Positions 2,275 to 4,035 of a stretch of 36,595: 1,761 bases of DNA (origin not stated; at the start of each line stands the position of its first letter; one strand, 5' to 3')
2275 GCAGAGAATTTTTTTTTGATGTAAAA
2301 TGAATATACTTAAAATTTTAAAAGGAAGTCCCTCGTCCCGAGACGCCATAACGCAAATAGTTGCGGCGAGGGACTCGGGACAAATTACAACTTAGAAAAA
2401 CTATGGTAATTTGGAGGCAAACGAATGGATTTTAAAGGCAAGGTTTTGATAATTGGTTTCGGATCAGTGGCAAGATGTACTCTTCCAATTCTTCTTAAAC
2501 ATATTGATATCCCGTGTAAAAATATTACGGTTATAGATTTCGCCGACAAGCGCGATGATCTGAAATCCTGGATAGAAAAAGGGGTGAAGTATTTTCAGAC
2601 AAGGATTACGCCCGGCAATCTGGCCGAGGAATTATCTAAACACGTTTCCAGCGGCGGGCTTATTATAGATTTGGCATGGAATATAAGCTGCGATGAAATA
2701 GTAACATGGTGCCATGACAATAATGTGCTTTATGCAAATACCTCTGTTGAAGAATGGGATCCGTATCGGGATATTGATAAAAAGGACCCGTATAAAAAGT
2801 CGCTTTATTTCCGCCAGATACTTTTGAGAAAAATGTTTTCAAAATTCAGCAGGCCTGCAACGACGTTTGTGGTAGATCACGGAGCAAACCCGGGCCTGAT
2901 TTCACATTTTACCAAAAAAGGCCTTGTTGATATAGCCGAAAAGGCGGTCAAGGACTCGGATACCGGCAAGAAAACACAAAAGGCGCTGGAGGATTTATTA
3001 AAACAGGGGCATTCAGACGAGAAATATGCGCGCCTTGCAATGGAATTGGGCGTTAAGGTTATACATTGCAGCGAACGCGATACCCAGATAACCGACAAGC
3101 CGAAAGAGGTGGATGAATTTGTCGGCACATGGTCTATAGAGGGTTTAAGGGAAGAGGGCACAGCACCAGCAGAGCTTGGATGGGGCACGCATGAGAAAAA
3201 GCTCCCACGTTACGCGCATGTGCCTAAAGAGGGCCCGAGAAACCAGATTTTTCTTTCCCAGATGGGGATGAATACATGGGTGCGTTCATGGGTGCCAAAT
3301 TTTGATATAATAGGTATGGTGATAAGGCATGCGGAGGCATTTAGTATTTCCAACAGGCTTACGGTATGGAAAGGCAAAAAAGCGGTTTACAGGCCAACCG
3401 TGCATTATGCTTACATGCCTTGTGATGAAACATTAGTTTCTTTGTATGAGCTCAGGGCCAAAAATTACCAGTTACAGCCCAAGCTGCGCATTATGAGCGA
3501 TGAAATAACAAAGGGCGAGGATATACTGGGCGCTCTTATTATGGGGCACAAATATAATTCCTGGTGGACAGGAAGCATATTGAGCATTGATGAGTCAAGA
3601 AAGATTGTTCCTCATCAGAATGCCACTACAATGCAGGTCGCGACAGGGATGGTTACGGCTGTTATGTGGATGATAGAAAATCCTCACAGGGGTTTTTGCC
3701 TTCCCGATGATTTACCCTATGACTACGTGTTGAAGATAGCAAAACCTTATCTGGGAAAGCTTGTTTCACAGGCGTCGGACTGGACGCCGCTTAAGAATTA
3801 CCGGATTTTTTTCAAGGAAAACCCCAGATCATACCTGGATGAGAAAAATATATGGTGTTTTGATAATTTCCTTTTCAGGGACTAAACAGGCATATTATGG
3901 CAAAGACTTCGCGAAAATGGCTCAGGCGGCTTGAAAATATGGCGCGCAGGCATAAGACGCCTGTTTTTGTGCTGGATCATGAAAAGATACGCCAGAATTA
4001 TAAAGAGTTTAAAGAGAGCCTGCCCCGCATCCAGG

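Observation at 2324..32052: High-copy two-hairpin 'stop-to-start' leader element with compensatory base changes (nine copies in 36.6 kb)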

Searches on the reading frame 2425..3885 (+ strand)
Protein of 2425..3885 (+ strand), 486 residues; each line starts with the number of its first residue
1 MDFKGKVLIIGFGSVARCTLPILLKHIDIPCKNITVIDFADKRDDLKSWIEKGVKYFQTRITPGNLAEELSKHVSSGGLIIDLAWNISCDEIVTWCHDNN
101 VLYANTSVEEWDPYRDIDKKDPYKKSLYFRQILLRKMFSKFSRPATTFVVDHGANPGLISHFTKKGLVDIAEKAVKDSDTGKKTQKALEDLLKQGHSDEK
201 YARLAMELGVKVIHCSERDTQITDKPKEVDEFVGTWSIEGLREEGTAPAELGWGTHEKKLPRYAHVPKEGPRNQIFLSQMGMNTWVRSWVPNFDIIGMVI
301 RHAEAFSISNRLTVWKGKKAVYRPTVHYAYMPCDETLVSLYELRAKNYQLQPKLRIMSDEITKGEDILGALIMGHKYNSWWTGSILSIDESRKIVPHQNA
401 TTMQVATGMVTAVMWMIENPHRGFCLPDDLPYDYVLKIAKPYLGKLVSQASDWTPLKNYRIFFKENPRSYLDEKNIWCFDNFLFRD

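Call 8: find_encoding_contigs(protein=window:2425-3885:+, flank=10000, max_places=6)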
Protein window:2425-3885:+ (486 aa): 23 contigs read that carry it; 6 places shown.
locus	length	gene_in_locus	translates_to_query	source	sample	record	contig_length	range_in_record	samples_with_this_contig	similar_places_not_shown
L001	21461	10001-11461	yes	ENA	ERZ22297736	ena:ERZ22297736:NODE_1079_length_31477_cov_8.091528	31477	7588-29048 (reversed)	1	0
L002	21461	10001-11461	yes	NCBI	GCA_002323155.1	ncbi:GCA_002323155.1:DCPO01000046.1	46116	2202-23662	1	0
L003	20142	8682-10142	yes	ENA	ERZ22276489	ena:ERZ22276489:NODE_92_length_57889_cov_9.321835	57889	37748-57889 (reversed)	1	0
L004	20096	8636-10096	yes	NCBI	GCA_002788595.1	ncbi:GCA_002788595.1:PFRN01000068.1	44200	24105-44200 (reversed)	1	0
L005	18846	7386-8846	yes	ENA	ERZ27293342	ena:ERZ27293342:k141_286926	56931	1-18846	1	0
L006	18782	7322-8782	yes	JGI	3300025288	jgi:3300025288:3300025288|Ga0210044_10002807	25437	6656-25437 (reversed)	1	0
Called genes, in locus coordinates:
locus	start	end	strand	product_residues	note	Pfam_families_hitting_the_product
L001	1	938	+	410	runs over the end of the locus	PF04851:ResIII (weak), PF00270:DEAD, PF00271:Helicase_C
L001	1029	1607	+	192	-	PF00210:Ferritin, PF02915:Rubrerythrin, PF21349:RUBY_RBDX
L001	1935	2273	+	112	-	-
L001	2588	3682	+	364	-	PF13683:rve_3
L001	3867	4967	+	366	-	PF00056:Ldh_1_N, PF02866:Ldh_1_C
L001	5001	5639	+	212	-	PF20046:DUF6448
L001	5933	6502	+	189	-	PF01797:Y1_Tnp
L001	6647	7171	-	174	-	PF13505:OMP_b-brl (faint), PF01308:Chlam_OMP (faint)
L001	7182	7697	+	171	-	PF03773:ArsP_1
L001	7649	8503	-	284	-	PF01207:Dus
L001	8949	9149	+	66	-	PF00313:CSD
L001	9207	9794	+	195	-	-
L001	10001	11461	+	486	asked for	PF03435:Sacchrp_dh_NADP, PF16653:Sacchrp_dh_C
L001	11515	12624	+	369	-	PF00278:Orn_DAP_Arg_deC, PF02784:Orn_Arg_deC_N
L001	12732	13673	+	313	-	PF01384:PHO4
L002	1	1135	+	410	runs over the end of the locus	PF04851:ResIII (weak), PF00270:DEAD, PF00271:Helicase_C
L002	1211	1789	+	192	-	PF00210:Ferritin, PF02915:Rubrerythrin, PF21349:RUBY_RBDX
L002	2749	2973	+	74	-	-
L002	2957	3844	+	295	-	PF13683:rve_3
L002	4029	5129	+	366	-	PF00056:Ldh_1_N, PF02866:Ldh_1_C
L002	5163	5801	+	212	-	PF20046:DUF6448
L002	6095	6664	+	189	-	PF01797:Y1_Tnp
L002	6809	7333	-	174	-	PF13505:OMP_b-brl (faint), PF01308:Chlam_OMP (faint)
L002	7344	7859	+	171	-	PF03773:ArsP_1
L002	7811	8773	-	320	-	PF01207:Dus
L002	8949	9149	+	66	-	PF00313:CSD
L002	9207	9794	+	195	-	-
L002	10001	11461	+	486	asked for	PF03435:Sacchrp_dh_NADP, PF16653:Sacchrp_dh_C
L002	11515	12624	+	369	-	PF00278:Orn_DAP_Arg_deC, PF02784:Orn_Arg_deC_N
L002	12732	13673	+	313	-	PF01384:PHO4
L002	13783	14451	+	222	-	PF01865:PhoU_div, PF01895:PhoU (faint)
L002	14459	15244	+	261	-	PF02110:HK, PF01256:Carb_kinase, PF08543:Phos_pyr_kin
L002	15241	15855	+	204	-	PF02581:TMP-TENI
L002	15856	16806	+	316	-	PF03547:Mem_trans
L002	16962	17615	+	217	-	PF01797:Y1_Tnp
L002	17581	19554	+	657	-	PF00580:UvrD-helicase, PF13245:AAA_19, PF13604:AAA_30 (faint), PF01443:Viral_helicase1 (faint), PF13361:UvrD_C, PF13538:UvrD_C_2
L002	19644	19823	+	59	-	PF01361:Tautomerase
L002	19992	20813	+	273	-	PF01946:Thi4, PF01494:FAD_binding_3 (weak), PF03486:HI0933_like, PF07992:Pyr_redox_2 (weak), PF00890:FAD_binding_2 (weak), PF01266:DAO (weak), PF12831:FAD_oxidored, PF13450:NAD_binding_8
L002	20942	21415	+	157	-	PF12802:MarR_2, PF01047:MarR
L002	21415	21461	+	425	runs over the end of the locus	PF02321:OEP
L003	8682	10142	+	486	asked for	PF03435:Sacchrp_dh_NADP, PF16653:Sacchrp_dh_C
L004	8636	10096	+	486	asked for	PF03435:Sacchrp_dh_NADP, PF16653:Sacchrp_dh_C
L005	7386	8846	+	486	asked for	PF03435:Sacchrp_dh_NADP, PF16653:Sacchrp_dh_C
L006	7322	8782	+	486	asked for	PF03435:Sacchrp_dh_NADP, PF16653:Sacchrp_dh_C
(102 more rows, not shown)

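Call 26: search_protein_families(library=ncbifam, proteins=[L002:6095-6664:+], max_evalue=0.01)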
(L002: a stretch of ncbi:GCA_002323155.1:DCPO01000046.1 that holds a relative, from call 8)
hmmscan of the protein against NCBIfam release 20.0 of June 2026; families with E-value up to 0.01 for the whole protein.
L002:6095-6664:+ (189 aa): 1 family
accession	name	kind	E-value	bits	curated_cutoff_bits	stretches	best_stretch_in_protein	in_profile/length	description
NF047646.1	REP_Tyr_transpos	equivalog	1e-15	57.9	80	1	13-140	11-146/146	REP-associated tyrosine transposase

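Call 56: list_cluster_members(proteins=[window:2425-3885:+, window:22781-23176:+])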
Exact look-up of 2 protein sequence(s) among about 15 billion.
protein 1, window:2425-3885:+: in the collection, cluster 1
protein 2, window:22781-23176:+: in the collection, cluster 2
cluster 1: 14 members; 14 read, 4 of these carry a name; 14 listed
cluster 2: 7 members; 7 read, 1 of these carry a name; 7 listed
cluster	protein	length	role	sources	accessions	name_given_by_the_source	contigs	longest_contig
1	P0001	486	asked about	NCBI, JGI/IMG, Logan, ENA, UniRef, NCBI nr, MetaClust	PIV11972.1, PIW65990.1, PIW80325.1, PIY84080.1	MAG: homospermidine synthase [Candidatus Omnitrophica bacterium ... | Homospermidine synthase n=1 Tax=Candidatus Taenaricola geysiri TaxID=1974752 ... | \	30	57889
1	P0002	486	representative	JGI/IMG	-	-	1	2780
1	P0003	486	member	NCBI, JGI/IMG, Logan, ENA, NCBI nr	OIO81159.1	MAG: homospermidine synthase [Candidatus Omnitrophica bacterium CG1_02_43_210]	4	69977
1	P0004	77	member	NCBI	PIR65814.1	MAG: homospermidine synthase, partial [Candidatus Omnitrophica bacterium ...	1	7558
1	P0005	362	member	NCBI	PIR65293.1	MAG: homospermidine synthase, partial [Candidatus Omnitrophica bacterium ...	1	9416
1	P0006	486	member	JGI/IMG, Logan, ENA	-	-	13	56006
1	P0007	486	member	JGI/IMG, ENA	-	-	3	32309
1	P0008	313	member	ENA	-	-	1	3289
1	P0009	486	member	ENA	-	-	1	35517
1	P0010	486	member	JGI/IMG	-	-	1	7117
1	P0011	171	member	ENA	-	-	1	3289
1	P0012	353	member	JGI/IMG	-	-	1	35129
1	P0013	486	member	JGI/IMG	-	-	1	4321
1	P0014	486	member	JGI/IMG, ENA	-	-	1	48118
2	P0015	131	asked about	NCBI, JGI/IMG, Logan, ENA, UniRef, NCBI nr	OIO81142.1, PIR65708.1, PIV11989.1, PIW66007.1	MAG: hypothetical protein COW11_05625 [Candidatus Omnitrophica bacterium ... | Desulfoferrodoxin ferrous iron-binding domain-containing protein n=1 Tax=Candidatus ... | MAG: hypothetical protein AUJ89_01565 [Candidatus Omnitrophica bacterium CG1_02_43_210]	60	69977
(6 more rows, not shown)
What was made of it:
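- The window organism is Omnitrophota (call 56).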

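Call 70: find_homologous_proteins(query=L002:6095-6661:+, max_evalue=1e-10)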
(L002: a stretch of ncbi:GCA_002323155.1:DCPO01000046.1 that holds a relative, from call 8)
Query L002:6095-6661:+ (189 aa): 834 proteins with E <= 1e-10 among 868 candidates; the best 120 are listed.
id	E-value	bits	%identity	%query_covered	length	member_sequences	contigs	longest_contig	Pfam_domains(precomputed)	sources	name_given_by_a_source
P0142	9.9e-125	431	99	100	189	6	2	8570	PF01797.22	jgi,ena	-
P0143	7.3e-92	324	76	99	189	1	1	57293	PF01797.22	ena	-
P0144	1.5e-72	261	63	100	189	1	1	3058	PF01797.22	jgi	-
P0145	4.6e-67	243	59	96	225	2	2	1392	PF01797.22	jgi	-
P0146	8.4e-65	236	56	99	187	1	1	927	PF01797.22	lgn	-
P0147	3.1e-64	234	60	94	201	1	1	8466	PF01797.22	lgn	-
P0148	3.3e-63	231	55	99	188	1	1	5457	PF01797.22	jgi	-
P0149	3.5e-63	231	55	98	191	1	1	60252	PF01797.22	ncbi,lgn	-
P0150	1.1e-62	229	55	99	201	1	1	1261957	PF01797.22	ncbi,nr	ncbi:MAG: transposase [Candidatus Omnitrophica bacterium]|nr:transposase [Candidatus Omnitrophota ba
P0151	1.6e-62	229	54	98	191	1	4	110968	PF01797.22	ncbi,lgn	-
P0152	1.8e-62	228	57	96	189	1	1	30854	PF01797.22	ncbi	-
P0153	1.9e-62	228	55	96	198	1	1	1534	PF01797.22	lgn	-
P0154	1.1e-61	226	53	97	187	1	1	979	PF01797.22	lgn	-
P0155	1.5e-61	225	55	96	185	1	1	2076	PF01797.22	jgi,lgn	jgi:putative transposase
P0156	4.2e-61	224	52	100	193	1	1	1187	PF01797.22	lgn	-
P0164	2.9e-60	221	56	97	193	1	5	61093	PF01797.22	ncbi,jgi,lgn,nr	ncbi:MAG: hypothetical protein FJZ09_03505 [Candidatus Omnitrophica bacterium]|nr:hypothetical prote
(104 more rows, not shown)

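Call 71: find_encoding_contigs(protein=P0150, flank=10000, max_places=1)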
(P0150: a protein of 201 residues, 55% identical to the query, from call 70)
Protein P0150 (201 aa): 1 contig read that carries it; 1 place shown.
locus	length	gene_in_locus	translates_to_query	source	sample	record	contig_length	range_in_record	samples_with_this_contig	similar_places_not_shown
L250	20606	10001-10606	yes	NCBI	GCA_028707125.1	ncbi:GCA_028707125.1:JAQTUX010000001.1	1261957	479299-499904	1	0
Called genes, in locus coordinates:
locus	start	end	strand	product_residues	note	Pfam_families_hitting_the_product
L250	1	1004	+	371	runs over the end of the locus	PF01168:Ala_racemase_N, PF00842:Ala_racemase_C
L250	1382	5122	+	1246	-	PF04151:PPC (faint), PF10029:DUF2271 (faint), PF13585:CHU_C (faint), PF13860:FlgD_ig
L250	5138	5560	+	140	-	-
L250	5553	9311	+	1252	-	PF20148:DUF6531, PF25023:TEN_YD-shell (weak), PF05593:RHS_repeat, PF25023:TEN_YD-shell, PF05593:RHS_repeat, PF25023:TEN_YD-shell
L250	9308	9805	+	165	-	-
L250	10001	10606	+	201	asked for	PF01797:Y1_Tnp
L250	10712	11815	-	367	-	PF03739:LptF_LptG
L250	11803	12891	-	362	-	PF03739:LptF_LptG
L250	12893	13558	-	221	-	PF18912:DZR_2 (weak), PF00156:Pribosyltran (weak)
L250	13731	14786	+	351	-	PF21088:MS_channel_1st, PF00924:MS_channel_2nd, PF21082:MS_channel_3rd (weak)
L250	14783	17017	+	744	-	PF00982:Glyco_transf_20, PF00534:Glycos_transf_1 (weak)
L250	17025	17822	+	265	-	PF02358:Trehalose_PPase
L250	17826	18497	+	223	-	PF19027:DUF5752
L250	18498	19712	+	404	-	PF21269:TreT_GT1, PF20706:GT4-conflict, PF00534:Glycos_transf_1, PF13692:Glyco_trans_1_4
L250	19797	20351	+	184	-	PF00156:Pribosyltran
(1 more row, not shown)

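Call 72: find_encoding_contigs(protein=P0143, flank=10000, max_places=1)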
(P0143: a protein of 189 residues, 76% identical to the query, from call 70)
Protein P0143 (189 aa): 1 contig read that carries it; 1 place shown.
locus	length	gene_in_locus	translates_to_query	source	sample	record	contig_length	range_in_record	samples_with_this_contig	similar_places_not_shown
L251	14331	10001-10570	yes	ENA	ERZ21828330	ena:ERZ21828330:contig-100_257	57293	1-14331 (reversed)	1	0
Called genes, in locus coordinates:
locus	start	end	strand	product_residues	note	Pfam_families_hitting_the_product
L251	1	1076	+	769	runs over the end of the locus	PF00989:PAS, PF13188:PAS_8 (weak), PF08448:PAS_4 (weak), PF12860:PAS_7, PF13426:PAS_9 (weak), PF00512:HisKA, PF02518:HATPase_c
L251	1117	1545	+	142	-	PF00072:Response_reg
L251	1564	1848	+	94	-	PF13828:DUF4190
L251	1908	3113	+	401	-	PF00072:Response_reg, PF00990:GGDEF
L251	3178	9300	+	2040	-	PF01839:FG-GAP (faint), PF13517:FG-GAP_3, PF25023:TEN_YD-shell, PF05593:RHS_repeat, PF25023:TEN_YD-shell (weak), PF05593:RHS_repeat, PF25023:TEN_YD-shell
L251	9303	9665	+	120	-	-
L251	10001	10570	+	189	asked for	PF01797:Y1_Tnp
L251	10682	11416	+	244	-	PF25023:TEN_YD-shell, PF22322:DUF6973 (weak)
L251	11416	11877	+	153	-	-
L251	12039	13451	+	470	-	PF05593:RHS_repeat (faint), PF25023:TEN_YD-shell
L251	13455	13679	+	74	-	-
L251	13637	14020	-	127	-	PF18734:HEPN_AbiU2 (weak)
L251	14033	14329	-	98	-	?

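Call 73: find_encoding_contigs(protein=P0164, flank=10000, max_places=1)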
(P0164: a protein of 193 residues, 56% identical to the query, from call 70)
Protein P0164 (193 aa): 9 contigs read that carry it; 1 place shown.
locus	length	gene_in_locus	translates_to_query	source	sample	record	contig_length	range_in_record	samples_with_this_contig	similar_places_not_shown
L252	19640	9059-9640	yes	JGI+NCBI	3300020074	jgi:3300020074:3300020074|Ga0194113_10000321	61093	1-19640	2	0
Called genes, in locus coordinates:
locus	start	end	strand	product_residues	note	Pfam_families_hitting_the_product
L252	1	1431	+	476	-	?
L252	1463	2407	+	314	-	PF27226:AF_1845 (faint)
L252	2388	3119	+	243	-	-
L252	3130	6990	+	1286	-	-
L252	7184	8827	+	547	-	-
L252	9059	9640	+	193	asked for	PF01797:Y1_Tnp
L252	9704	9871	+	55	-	-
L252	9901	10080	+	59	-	PF10543:ORF6N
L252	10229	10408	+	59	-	-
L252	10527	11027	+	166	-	PF10543:ORF6N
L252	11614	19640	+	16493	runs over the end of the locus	?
